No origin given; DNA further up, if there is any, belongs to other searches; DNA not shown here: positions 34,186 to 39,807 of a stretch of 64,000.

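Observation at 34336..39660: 1,774-aa envelope protein combining TPR/PD40 N-terminus, ~1,000-aa coiled coil with slippage-prone N/Q tracts, and triple SPOR C-terminus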

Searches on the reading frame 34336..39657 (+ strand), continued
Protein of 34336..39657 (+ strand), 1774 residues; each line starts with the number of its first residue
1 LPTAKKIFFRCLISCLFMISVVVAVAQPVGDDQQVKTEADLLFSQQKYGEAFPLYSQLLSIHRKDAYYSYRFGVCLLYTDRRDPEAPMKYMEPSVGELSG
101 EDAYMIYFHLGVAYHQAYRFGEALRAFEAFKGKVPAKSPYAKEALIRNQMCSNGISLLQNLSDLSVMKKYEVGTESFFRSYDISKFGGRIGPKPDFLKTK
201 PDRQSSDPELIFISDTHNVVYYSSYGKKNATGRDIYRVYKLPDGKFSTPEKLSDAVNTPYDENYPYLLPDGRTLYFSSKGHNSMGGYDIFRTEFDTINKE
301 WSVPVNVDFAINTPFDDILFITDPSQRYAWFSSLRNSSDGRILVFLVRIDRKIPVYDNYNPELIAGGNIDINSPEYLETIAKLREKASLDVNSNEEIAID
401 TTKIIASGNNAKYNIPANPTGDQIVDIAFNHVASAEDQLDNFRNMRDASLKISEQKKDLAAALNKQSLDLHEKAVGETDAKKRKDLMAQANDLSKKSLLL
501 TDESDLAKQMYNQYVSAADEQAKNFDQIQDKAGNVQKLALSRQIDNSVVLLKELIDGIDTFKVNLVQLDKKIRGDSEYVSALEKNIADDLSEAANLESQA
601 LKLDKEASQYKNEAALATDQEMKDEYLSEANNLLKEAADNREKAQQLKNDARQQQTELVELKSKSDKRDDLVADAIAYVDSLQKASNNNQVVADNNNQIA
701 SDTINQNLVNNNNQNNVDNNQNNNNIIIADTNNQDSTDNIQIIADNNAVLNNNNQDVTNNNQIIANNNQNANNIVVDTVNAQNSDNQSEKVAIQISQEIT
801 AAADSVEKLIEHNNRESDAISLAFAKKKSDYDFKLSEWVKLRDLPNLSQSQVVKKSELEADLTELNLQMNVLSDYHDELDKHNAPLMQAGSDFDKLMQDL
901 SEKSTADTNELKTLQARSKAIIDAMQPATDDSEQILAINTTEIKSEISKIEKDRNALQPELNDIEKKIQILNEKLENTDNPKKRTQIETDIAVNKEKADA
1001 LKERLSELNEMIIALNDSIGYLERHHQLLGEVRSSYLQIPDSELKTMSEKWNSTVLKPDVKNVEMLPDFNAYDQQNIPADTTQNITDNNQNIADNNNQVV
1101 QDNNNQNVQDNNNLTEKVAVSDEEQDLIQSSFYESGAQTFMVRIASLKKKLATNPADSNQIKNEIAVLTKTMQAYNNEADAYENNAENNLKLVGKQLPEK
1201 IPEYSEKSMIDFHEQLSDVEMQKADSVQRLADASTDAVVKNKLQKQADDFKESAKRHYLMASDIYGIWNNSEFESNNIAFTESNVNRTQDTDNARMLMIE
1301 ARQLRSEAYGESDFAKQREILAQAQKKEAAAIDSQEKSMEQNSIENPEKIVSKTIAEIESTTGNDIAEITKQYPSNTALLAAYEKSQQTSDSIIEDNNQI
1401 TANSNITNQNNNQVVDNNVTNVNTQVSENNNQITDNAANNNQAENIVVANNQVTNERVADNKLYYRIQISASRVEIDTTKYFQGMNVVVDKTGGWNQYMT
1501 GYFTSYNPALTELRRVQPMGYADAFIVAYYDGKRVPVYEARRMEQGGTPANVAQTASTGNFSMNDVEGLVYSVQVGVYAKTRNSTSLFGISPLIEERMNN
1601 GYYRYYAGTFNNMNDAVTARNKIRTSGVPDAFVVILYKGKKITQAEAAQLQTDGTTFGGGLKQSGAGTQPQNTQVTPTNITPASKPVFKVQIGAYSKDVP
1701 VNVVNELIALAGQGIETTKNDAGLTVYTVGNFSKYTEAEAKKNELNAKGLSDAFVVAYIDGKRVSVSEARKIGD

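Call 7: find_homologous_proteins(query=window:34336-39657:+)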
Query window:34336-39657:+ (1774 aa): 1507 proteins with E <= 0.001 among 8000 candidates; the best 120 are listed.
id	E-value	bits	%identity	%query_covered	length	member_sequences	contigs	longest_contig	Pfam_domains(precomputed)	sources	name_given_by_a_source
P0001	0.0e+0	3816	100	99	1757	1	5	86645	PF05036.19,PF07676.19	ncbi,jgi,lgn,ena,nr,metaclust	ncbi:MAG: hypothetical protein A2W93_04165 [Bacteroidetes bacterium GWF2_43_63]|nr:MAG: hypothetical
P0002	0.0e+0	2107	57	100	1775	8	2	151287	PF05036.19,PF07676.19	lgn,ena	-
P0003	0.0e+0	1869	65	37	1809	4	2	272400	PF05036.19,PF07676.19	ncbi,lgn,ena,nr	ncbi:MAG: hypothetical protein CVU11_14725 [Bacteroidetes bacterium HGW-Bacteroidetes-6]|nr:MAG: hyp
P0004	0.0e+0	1671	82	37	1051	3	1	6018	PF07676.19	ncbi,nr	ncbi:MAG TPA: hypothetical protein PLZ67_03975, partial [Bacteroidales bacterium]|nr:hypothetical pr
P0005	0.0e+0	1359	55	38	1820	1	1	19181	PF05036.19,PF07676.19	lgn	-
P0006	0.0e+0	1229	50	36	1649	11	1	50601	PF05036.19,PF07676.19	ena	-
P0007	0.0e+0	1190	42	47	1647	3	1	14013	PF05036.19,PF07676.19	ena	-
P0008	5.7e-298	1010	47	18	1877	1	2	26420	PF05036.19,PF07676.19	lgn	-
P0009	1.7e-272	926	33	99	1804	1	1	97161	PF05036.19,PF07676.19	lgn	-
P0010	9.0e-267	907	35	99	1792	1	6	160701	PF05036.19,PF07676.19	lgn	-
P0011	3.6e-247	842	33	98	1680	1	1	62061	PF05036.19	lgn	-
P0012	3.8e-244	832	32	98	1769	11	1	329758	PF05036.19,PF07676.19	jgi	-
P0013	3.2e-235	802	44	39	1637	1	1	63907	PF05036.19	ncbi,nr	ncbi:MAG: hypothetical protein N2Z72_08885 [Bacteroidales bacterium]|nr:hypothetical protein [Bacter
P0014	3.8e-203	696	35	18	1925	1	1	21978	PF05036.19,PF07676.19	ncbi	-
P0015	1.4e-200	687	31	100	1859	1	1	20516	PF05036.19,PF07676.19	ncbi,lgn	-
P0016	2.2e-200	687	43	32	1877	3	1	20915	PF05036.19,PF07676.19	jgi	jgi:hypothetical protein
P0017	1.0e-199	684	37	18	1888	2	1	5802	PF05036.19,PF07676.19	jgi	-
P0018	7.1e-198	678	41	36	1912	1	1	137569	PF05036.19,PF07676.19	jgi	jgi:cell division protein FtsN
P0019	7.3e-194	665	43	32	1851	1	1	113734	PF05036.19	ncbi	-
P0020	3.0e-190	653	43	32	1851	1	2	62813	PF07676.19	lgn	-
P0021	6.2e-169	582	38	17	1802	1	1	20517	PF05036.19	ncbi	ncbi:MAG: hypothetical protein V1904_00935 [Bacteroidota bacterium]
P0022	2.4e-167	577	38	37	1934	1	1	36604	PF05036.19,PF07676.19,PF07719.24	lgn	-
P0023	7.2e-163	562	35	38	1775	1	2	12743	PF07676.19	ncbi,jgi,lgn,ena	-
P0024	1.1e-162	562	38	31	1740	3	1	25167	PF05036.19,PF07676.19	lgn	-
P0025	8.2e-162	559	36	37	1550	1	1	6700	PF05036.19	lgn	-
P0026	7.4e-161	556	35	39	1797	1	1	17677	PF07676.19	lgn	-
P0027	8.2e-161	556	36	17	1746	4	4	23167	PF07676.19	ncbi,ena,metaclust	metaclust:\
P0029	7.4e-156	539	31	51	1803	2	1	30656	PF05036.19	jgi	-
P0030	6.2e-150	519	34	39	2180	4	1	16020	PF05036.19,PF07676.19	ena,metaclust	metaclust:\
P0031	7.0e-150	519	33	39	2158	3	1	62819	PF07676.19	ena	-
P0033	1.3e-143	499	35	35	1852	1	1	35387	PF07676.19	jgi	-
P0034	1.7e-142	495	39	30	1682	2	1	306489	PF07676.19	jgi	jgi:WD40 repeat protein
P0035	2.2e-141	491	38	35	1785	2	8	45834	PF05036.19,PF13428.13,PF07676.19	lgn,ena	-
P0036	4.9e-139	483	34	38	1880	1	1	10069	PF05036.19,PF13432.13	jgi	-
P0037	1.1e-137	479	35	35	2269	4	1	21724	PF05036.19,PF07676.19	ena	-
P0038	1.1e-137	479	42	22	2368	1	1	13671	PF05036.19,PF07676.19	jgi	jgi:hypothetical protein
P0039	1.4e-137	479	37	35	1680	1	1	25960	PF05036.19,PF07676.19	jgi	-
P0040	8.3e-137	476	37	29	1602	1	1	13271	PF07676.19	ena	-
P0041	9.5e-137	476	37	31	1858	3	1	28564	PF07676.19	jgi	-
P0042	2.2e-136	475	33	35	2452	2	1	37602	PF05036.19,PF07676.19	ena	-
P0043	3.9e-136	474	33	36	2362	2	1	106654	PF05036.19,PF07676.19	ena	-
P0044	8.2e-136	473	37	27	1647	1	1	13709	PF07676.19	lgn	-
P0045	8.7e-136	473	34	35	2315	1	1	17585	PF05036.19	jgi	jgi:hypothetical protein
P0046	9.5e-136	472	32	38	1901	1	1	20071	PF05036.19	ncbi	-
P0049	3.0e-133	464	43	22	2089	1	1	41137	PF14559.13,PF05036.19,PF13428.13,PF07676.19,PF07719.24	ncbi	-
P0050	3.0e-133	464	33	36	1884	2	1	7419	PF05036.19,PF13428.13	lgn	-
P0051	7.8e-133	463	32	36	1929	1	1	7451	PF05036.19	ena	-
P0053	1.2e-131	459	44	20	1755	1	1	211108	PF05036.19,PF07676.19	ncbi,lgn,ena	-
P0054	1.0e-130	456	37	36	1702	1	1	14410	PF05036.19,PF07676.19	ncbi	-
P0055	1.7e-130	455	34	34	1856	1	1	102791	PF07676.19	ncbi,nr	ncbi:MAG: hypothetical protein PHT69_03545 [Bacteroidales bacterium]|nr:hypothetical protein [Bacter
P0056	2.1e-130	455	41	19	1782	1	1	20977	PF05036.19,PF07676.19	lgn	-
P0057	3.4e-130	454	42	20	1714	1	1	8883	PF13620.13,PF07676.19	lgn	-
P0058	6.3e-130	453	41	12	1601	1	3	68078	PF07676.19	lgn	-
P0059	1.4e-129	452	32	31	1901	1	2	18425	PF05036.19,PF07676.19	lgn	-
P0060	1.6e-129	452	46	19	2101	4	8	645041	PF05036.19,PF07676.19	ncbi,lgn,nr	ncbi:MAG: PD40 domain-containing protein [Bacteroidia bacterium]|nr:PD40 domain-containing protein [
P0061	1.7e-129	452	46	19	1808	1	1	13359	PF05036.19,PF07676.19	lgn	-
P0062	1.9e-129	452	45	20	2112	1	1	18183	PF07676.19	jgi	jgi:hypothetical protein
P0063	2.5e-129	451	45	20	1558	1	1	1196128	PF07676.19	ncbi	ncbi:MAG: hypothetical protein AB9842_06235 [Bacteroidales bacterium]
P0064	2.8e-129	451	37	29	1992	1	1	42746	PF14559.13,PF05036.19,PF13432.13,PF07676.19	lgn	-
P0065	4.4e-129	450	44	20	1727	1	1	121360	PF07676.19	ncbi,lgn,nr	ncbi:MAG: PD40 domain-containing protein [Bacteroidetes bacterium]|nr:PD40 domain-containing protein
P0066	5.9e-129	450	43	19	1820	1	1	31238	PF05036.19,PF07676.19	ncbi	-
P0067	1.1e-128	449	44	21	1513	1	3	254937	PF07676.19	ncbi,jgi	jgi:hypothetical protein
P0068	1.7e-128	448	37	31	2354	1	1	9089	PF07676.19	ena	-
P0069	2.1e-128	448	41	20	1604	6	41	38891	PF07676.19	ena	-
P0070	2.3e-128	448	36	36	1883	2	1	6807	PF05036.19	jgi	-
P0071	5.1e-128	447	45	18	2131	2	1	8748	PF07676.19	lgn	-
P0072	8.3e-128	446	43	20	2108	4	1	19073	PF05036.19,PF13432.13,PF07676.19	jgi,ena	-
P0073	9.2e-128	446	42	20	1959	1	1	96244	PF05036.19,PF07676.19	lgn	-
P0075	1.5e-127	445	42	19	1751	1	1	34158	PF07676.19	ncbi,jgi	-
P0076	2.1e-127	445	44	20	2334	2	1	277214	PF07676.19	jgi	jgi:hypothetical protein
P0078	2.5e-127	445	42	19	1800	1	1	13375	PF07676.19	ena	-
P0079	2.8e-127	444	44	19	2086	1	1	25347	PF05036.19,PF07676.19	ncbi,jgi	jgi:hypothetical protein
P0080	3.2e-127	444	40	21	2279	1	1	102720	PF05036.19,PF07676.19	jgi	jgi:epidermal growth factor receptor substrate 15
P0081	3.6e-127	444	36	34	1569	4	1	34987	PF07676.19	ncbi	-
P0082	4.4e-127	444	41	19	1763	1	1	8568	PF05036.19,PF13620.13,PF07676.19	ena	-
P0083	5.0e-127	444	42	19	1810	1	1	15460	PF07676.19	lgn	-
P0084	5.2e-127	444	44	19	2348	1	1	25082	PF05036.19,PF07676.19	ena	-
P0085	7.7e-127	443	46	18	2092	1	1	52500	PF05036.19,PF13432.13,PF07676.19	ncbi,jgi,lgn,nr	ncbi:MAG TPA: hypothetical protein PK323_03570 [Bacteroidia bacterium]|nr:hypothetical protein [Bact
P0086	8.6e-127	443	45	18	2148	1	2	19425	PF05036.19,PF13432.13,PF07676.19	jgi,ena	jgi:hypothetical protein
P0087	8.9e-127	443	46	18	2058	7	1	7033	PF07676.19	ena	-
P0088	1.3e-126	442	44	19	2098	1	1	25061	PF05036.19,PF13432.13,PF07676.19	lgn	-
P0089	2.9e-126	441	42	19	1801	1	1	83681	PF05036.19,PF07676.19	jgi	-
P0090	4.4e-126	440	32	17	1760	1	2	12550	PF07676.19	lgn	-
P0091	4.9e-126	440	45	18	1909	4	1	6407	PF05036.19,PF07676.19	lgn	-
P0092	5.2e-126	440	34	11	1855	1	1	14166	PF07676.19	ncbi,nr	ncbi:MAG: PD40 domain-containing protein [Bacteroidetes bacterium]|nr:PD40 domain-containing protein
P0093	9.9e-126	439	44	20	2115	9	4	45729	PF05036.19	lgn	-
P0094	1.3e-125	439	43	20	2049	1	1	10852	PF05036.19,PF07676.19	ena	-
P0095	2.8e-125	438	46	19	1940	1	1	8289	PF07676.19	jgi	jgi:hypothetical protein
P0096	4.1e-125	437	42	20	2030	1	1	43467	PF07676.19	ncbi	ncbi:MAG: hypothetical protein WBM13_00745 [Bacteroidia bacterium]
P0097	7.1e-125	436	43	19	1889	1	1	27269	PF05036.19,PF07676.19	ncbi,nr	ncbi:MAG: PD40 domain-containing protein [Bacteroidetes bacterium]|nr:PD40 domain-containing protein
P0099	7.7e-125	436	43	20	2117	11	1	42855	PF05036.19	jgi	jgi:hypothetical protein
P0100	8.5e-125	436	43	21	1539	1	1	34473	PF07676.19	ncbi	-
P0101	1.7e-124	435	45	19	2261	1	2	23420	PF07676.19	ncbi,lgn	-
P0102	1.9e-124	435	45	18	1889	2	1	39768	PF05036.19,PF07676.19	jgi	-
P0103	2.4e-124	435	42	20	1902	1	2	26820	PF05036.19,PF07676.19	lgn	-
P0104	3.1e-124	434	44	20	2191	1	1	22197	PF07676.19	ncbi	-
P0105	3.2e-124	434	44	20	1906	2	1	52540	PF07676.19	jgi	-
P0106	3.8e-124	434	44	20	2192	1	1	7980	PF05036.19,PF07676.19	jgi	jgi:hypothetical protein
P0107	4.6e-124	434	41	18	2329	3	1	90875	PF05036.19,PF07676.19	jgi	-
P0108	5.4e-124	434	42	20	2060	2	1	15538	PF07676.19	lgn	-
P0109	7.1e-124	433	44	18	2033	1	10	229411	PF05036.19,PF07676.19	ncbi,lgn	-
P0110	9.0e-124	433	42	19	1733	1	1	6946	PF13620.13,PF07676.19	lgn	-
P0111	1.3e-123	432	45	18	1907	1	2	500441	PF07676.19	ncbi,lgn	-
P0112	1.8e-123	432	36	31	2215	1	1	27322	PF05036.19,PF07676.19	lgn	-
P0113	2.0e-123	432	44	18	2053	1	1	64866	PF07676.19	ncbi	-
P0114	2.3e-123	431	44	19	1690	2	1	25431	PF05036.19,PF07676.19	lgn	-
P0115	2.8e-123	431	44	22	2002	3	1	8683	PF14559.13,PF05036.19,PF13432.13,PF07676.19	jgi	-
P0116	3.2e-123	431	41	19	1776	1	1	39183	PF05036.19,PF13620.13,PF07676.19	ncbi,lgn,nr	ncbi:MAG: PD40 domain-containing protein [Bacteroidetes bacterium]|nr:PD40 domain-containing protein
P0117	3.5e-123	431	40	21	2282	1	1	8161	PF05036.19,PF07676.19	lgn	-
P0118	4.2e-123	431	41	20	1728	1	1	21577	PF05036.19,PF13432.13,PF07676.19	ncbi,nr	ncbi:MAG: PD40 domain-containing protein [Bacteroidetes bacterium]|nr:PD40 domain-containing protein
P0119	4.4e-123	430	44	19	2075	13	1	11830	PF13432.13,PF07676.19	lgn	-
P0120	7.9e-123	430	40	20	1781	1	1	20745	PF13620.13,PF07676.19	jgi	jgi:hypothetical protein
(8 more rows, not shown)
